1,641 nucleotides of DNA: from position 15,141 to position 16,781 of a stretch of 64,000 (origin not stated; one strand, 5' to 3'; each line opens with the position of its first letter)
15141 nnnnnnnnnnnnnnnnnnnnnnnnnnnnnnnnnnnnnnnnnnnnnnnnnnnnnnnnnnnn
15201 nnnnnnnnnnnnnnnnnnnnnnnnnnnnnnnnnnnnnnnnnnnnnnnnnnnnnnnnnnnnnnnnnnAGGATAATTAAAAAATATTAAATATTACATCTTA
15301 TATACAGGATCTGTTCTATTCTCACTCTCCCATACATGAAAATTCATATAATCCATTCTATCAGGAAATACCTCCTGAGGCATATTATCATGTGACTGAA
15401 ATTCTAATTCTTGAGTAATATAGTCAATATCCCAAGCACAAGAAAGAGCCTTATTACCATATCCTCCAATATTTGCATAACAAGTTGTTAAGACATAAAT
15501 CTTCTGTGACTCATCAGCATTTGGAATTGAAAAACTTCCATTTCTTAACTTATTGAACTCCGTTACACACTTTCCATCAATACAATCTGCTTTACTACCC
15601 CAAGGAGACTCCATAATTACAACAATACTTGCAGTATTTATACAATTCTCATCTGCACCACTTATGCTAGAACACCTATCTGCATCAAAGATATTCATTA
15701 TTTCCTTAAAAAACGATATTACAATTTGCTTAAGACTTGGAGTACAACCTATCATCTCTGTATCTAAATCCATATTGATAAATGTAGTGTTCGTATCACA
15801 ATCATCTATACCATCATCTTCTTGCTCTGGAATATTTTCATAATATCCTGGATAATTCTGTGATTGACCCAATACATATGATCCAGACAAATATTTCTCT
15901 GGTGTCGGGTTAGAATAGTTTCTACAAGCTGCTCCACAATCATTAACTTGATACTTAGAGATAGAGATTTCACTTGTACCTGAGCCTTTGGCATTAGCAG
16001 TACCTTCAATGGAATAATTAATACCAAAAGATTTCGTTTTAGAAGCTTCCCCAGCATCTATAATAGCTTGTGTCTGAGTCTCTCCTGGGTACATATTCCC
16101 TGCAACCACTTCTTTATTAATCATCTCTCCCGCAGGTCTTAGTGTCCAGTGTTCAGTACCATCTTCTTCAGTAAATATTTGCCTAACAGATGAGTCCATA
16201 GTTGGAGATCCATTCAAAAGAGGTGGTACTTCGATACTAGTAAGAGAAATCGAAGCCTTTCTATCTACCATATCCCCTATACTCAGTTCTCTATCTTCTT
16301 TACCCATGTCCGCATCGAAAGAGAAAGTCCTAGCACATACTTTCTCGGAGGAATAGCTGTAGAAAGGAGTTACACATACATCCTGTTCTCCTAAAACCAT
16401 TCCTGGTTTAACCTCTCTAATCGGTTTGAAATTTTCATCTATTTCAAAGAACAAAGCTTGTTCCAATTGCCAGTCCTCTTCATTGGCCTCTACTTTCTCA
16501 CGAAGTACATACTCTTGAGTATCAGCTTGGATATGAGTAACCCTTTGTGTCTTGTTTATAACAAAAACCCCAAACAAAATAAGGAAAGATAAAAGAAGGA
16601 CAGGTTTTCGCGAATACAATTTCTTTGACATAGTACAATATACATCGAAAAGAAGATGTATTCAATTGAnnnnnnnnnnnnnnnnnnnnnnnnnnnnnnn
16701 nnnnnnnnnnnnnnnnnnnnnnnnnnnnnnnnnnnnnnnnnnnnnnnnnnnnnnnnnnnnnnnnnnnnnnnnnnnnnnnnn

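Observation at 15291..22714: Disulfide-rich extracellular proteins (446 aa and 1112 aa) in a monoderm-type organism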

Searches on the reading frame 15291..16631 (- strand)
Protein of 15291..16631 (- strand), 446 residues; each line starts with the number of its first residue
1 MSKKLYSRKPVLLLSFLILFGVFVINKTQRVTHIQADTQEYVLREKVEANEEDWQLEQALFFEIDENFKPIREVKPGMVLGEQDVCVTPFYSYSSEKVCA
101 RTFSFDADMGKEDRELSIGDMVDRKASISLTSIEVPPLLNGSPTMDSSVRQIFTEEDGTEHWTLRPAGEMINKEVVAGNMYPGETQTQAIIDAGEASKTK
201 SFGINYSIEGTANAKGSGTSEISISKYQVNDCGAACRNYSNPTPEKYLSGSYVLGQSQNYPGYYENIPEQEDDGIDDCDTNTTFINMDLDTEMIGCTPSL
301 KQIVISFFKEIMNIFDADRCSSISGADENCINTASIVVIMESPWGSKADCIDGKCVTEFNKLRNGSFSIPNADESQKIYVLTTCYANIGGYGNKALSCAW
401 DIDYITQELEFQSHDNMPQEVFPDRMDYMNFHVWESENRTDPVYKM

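Call 6: search_protein_families(library=pfam, proteins=[window:15291-16631:-], max_evalue=0.01)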
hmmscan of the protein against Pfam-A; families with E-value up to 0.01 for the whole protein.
window:15291-16631:- (446 aa): 0 families

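Call 13: find_homologous_proteins(query=window:15291-16631:-)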
Query window:15291-16631:- (446 aa): 28 proteins with E <= 0.001 among 2869 candidates.
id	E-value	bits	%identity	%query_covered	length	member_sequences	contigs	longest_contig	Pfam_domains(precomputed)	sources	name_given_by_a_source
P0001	0.0e+0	1029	100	100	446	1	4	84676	-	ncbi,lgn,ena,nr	ncbi:hypothetical protein K8R20_02920 [bacterium]|nr:hypothetical protein [bacterium]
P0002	8.2e-186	636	64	95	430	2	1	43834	-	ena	-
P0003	5.2e-164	564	56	100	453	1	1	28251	-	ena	-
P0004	5.9e-151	521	54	100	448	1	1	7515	-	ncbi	-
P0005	3.7e-132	459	48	98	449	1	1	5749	-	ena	-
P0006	3.5e-129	449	48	99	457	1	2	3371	-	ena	-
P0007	1.0e-128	448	46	100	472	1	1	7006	-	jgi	jgi:hypothetical protein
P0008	7.3e-128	445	47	99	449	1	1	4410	-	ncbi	-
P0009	8.3e-127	442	46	100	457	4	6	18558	-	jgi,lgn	jgi:hypothetical protein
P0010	5.6e-126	439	46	100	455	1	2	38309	-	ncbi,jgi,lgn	-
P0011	5.0e-125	436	45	100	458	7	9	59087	-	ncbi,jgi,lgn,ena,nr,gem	ncbi:MAG: hypothetical protein PHG60_02670 [Candidatus Dojkabacteria bacterium]|jgi:hypothetical pro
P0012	5.5e-125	436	48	95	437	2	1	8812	-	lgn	-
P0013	6.1e-124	432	44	100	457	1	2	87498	-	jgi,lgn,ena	-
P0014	6.9e-118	412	43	100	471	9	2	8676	-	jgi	jgi:hypothetical protein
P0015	2.5e-117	410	44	100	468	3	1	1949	-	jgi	-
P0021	1.0e-110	389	43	99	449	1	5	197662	-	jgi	jgi:hypothetical protein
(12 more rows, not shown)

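Call 16: find_encoding_contigs(protein=P0001, flank=10000, max_places=3)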
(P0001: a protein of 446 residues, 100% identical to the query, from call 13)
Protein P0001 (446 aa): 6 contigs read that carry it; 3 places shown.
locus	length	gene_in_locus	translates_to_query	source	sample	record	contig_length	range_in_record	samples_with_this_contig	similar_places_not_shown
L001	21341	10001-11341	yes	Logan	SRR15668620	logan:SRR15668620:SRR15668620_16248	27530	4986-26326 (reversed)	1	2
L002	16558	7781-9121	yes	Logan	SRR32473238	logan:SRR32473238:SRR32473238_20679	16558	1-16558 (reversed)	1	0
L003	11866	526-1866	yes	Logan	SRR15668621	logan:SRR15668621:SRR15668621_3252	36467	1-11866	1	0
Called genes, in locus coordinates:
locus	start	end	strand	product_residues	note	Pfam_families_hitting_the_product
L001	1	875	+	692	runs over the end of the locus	?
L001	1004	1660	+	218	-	PF13643:DUF4145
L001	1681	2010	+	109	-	-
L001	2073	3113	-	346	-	PF17125:Methyltr_RsmF_N (faint), PF01189:Methyltr_RsmB-F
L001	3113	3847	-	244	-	PF04452:Methyltrans_RNA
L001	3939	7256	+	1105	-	PF16656:Pur_ac_phosph_N (weak)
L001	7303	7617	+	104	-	-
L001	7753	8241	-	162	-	PF01936:NYN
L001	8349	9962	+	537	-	PF00041:fn3 (faint), PF16656:Pur_ac_phosph_N (weak), PF23376:Fn3_VIN3 (faint), PF16656:Pur_ac_phosph_N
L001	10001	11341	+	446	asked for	-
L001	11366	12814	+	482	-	-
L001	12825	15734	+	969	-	-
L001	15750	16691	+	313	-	-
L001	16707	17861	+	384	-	PF08239:SH3_3 (weak)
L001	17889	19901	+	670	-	PF00580:UvrD-helicase, PF13245:AAA_19, PF13604:AAA_30 (faint), PF01443:Viral_helicase1 (faint), PF13087:AAA_12 (faint), PF13361:UvrD_C, PF13538:UvrD_C_2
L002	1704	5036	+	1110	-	PF16656:Pur_ac_phosph_N (weak)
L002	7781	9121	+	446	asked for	-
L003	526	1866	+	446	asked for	-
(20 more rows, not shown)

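Call 17: find_encoding_contigs(protein=P0021, flank=10000, max_places=2)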
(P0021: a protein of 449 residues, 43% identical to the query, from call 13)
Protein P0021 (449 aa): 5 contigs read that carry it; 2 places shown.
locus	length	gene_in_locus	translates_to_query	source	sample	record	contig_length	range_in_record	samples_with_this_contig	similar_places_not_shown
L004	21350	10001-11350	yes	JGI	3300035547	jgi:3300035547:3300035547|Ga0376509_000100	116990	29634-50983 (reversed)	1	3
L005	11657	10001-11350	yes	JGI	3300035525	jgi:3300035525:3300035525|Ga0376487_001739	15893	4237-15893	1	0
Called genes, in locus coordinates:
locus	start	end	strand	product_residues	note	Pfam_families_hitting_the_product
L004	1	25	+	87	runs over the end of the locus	PF00312:Ribosomal_S15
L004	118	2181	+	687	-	PF01138:RNase_PH, PF03726:PNPase (weak), PF01138:RNase_PH, PF00013:KH_1, PF22675:KH-I_KHDC4-BBP (faint), PF00575:S1, PF23459:S1_RRP5 (weak)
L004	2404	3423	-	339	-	PF17125:Methyltr_RsmF_N, PF01189:Methyltr_RsmB-F, PF13847:Methyltransf_31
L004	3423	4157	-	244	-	PF04452:Methyltrans_RNA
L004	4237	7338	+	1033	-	PF16656:Pur_ac_phosph_N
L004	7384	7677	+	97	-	-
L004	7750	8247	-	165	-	PF01936:NYN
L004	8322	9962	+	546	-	PF00041:fn3 (weak), PF16656:Pur_ac_phosph_N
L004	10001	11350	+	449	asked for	-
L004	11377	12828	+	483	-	-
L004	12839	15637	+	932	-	-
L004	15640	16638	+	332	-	-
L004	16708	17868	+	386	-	-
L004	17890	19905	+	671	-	PF00580:UvrD-helicase, PF13245:AAA_19, PF13604:AAA_30 (faint), PF01443:Viral_helicase1 (faint), PF13361:UvrD_C, PF13538:UvrD_C_2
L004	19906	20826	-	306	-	PF07501:G5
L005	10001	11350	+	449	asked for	-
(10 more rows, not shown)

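Call 26: predict_structure(alignment_id=A1)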
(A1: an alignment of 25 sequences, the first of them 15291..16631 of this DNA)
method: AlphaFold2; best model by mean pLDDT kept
length: 446 residues; sequences in the alignment: 25
mean_pLDDT: 45.4   pTM: 0.41
mean pLDDT of the five models: 45.4, 41.1, 39.5, 37.6, 37.5
residues with pLDDT >= 90: 0; 70-90: 30; 50-70: 142; < 50: 274
segments of 3 or more residues with pLDDT < 50: 1-6, 29-64, 68-70, 73-95, 103-118, 140-152, 165-182, 195-273, 289-319, 321-327, 343-375, 416-419, 444-446
pLDDT, mean of each block of 10 residues (from residue 1): 48 75 58 27 27 31 46 41 27 50 40 39 67 58 40 57 46 43 51 47 29 32 30 37 30 25 27 56 59 24 27 43 48 66 42 32 30 52 69 69 61 51 70 66 51
secondary structure, 60 per line:
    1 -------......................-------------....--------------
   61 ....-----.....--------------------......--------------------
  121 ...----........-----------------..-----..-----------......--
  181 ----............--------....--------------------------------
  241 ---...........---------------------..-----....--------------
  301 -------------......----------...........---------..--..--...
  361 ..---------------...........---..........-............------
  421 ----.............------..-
elements in order: H8-29 E43-46 E61-64 E70-74 E95-100 E121-123 E128-135 H173-178 H185-196 E205-208 H244-254 E283-286 H314-319 E330-332 E336-340 H358-362 E378-388 E392-401 H403-414 H425-437

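Call 31: search_protein_families(library=ncbifam, proteins=[window:15291-16631:-], max_evalue=1)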
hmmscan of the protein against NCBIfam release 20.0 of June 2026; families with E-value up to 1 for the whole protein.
window:15291-16631:- (446 aa): 0 families

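Call 32: search_protein_families(library=pfam, proteins=[window:15291-16631:-], max_evalue=10)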
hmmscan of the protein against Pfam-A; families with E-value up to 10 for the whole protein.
window:15291-16631:- (446 aa): 1 family
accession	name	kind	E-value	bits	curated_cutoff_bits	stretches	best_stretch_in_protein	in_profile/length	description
PF11119.13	DUF2633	-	0.11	12.8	25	1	11-24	15-28/43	Protein of unknown function (DUF2633)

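Call 35: search_solved_structures(query=A1, max_evalue=10)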
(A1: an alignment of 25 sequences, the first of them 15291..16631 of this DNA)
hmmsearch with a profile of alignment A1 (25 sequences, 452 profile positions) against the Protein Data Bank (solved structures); distinct sequences matched with E-value up to 10: 2.
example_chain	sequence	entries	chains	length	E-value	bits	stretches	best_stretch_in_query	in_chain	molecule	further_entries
6m0d_A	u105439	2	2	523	1.9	10.4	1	85-166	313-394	Levansucrase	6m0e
8i2q_A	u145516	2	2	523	1.9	10.3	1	85-166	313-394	Beta-fructosyltransferase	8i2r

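Call 36: find_related_loci(query=A1, collection=genome_contigs, flank=10000)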
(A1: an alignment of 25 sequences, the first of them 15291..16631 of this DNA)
Query A1 (446 aa) in genome_contigs; peptide patterns used: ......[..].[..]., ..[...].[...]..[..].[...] (x = any residue, [..] = any of these).
43 stretches matched a pattern; 6 encode a relative of the query (tblastn E <= 1e-3); 6 distinct loci.
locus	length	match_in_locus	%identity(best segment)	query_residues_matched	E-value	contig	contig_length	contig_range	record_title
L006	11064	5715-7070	63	1-446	0e+0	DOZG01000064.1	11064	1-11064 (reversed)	MAG TPA_asm: Patescibacteria group bacterium isolate UBA9296 contig_88801, whole genome shotgun sequence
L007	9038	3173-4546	45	1-446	4e-132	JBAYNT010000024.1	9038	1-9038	MAG: Candidatus Dojkabacteria bacterium isolate SO_2016_LW1_71 scaffold10141_LW64-88_2016, whole genome shotgun sequence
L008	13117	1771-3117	48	1-440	3e-131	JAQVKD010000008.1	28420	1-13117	MAG: Candidatus Dojkabacteria bacterium isolate STE_79 NODE_3389_length_28420_cov_7.560209_Sandtown_E, whole genome shot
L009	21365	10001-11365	46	1-446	1e-128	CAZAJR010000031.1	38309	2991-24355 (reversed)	MAG TPA_asm: uncultured Candidatus Saccharibacteria bacterium isolate SRP067234_co1_14 genome assembly, contig: k99_4901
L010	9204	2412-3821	42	1-446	1e-126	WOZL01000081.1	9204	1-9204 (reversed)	MAG: Candidatus Dojkabacteria bacterium isolate WOFB23 NODE_3120_length_9204_cov_7.792874, whole genome shotgun sequence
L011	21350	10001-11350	73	1-446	0e+0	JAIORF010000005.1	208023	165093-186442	MAG: bacterium isolate SMBSF11 20072_Bin_5_contigs_1_c_000000000006, whole genome shotgun sequence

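Call 98: search_protein_families(library=phrogs, proteins=[window:15291-16631:-], max_evalue=0.01)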
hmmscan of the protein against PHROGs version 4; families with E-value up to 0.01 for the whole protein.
window:15291-16631:- (446 aa): 0 families
